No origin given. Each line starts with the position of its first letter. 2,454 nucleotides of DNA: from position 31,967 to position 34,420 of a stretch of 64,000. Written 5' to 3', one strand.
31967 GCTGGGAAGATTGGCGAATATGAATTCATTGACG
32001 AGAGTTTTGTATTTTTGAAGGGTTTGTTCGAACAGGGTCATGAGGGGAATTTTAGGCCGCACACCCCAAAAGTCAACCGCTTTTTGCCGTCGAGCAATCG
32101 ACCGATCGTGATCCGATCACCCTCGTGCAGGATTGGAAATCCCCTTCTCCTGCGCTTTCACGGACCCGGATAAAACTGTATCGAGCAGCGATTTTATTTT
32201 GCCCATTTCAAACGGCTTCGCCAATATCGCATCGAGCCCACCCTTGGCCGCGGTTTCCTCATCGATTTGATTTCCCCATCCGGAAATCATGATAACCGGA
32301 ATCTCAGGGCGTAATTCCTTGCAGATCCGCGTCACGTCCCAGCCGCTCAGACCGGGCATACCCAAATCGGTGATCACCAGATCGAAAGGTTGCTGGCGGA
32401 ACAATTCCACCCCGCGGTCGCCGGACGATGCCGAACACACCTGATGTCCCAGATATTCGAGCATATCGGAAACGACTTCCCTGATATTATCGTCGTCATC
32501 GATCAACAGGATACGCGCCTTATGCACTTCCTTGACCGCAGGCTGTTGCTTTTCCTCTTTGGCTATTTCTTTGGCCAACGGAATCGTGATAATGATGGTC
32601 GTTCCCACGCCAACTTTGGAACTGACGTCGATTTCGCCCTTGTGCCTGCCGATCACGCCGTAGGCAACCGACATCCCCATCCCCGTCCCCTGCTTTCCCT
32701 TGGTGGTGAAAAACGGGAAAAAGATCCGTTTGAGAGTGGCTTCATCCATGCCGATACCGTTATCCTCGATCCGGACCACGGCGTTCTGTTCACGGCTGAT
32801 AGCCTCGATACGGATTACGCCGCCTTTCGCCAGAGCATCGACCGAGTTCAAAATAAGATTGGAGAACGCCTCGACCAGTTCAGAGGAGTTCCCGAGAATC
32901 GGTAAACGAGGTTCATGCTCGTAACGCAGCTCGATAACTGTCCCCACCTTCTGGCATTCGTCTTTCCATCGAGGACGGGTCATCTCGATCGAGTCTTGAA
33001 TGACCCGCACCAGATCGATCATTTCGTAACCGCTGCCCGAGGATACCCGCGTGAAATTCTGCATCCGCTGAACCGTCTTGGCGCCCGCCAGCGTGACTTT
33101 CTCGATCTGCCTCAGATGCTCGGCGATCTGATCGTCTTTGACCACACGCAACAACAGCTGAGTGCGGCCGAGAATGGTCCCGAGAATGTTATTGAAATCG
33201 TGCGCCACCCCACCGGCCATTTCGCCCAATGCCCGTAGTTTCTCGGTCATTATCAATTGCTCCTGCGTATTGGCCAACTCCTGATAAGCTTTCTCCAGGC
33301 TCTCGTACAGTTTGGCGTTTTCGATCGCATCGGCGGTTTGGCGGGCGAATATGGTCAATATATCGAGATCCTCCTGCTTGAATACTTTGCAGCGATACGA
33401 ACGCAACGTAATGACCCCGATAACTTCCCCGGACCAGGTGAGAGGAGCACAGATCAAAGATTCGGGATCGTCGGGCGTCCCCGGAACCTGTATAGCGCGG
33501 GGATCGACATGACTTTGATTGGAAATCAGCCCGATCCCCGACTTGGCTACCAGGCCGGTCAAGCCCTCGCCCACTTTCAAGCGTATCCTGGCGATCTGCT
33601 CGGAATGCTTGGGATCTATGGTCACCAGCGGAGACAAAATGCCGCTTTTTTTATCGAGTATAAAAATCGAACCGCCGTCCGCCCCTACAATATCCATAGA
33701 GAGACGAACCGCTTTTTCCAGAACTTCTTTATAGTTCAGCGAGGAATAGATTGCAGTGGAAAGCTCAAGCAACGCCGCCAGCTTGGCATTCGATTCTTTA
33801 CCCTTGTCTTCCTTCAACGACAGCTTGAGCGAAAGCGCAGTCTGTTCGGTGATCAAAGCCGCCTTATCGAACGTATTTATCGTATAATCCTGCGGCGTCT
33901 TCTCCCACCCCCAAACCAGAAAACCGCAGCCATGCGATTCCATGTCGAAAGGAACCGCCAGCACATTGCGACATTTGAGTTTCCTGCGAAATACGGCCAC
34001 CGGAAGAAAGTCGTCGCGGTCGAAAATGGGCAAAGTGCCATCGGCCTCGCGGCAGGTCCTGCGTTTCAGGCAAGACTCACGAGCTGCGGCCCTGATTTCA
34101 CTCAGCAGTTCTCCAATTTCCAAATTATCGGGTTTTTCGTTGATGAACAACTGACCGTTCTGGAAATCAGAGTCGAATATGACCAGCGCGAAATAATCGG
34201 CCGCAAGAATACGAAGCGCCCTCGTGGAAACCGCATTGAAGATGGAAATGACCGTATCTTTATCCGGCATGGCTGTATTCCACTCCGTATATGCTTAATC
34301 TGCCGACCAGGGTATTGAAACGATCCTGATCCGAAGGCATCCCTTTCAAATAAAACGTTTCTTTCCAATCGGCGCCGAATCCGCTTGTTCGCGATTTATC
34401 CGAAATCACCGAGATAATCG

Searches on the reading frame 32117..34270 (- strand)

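Call 18: search_protein_families(library=pfam, proteins=[window:32117-34270:-], max_evalue=0.00001)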
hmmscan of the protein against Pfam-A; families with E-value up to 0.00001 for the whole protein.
window:32117-34270:- (717 aa): 6 families
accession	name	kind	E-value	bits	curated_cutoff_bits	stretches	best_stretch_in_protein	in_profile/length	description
PF00072.30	Response_reg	-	1.8e-23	83.2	30.2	1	587-695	1-109/111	Response regulator receiver domain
PF02518.31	HATPase_c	-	9.2e-23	81.2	26.4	1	461-566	2-110/111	Histidine kinase-, DNA gyrase B-, and HSP90-like ATPase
PF13185.12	GAF_2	-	1.2e-16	61.6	28.6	1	179-317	3-136/136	GAF domain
PF01590.32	GAF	-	2.4e-13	51.2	22.4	1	181-316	3-133/133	GAF domain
PF13492.12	GAF_3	-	2.2e-11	44.7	27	1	181-318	3-129/129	GAF domain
PF13589.12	HATPase_c_3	-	6.7e-07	29.9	25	1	467-526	5-62/137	Histidine kinase-, DNA gyrase B-, and HSP90-like ATPase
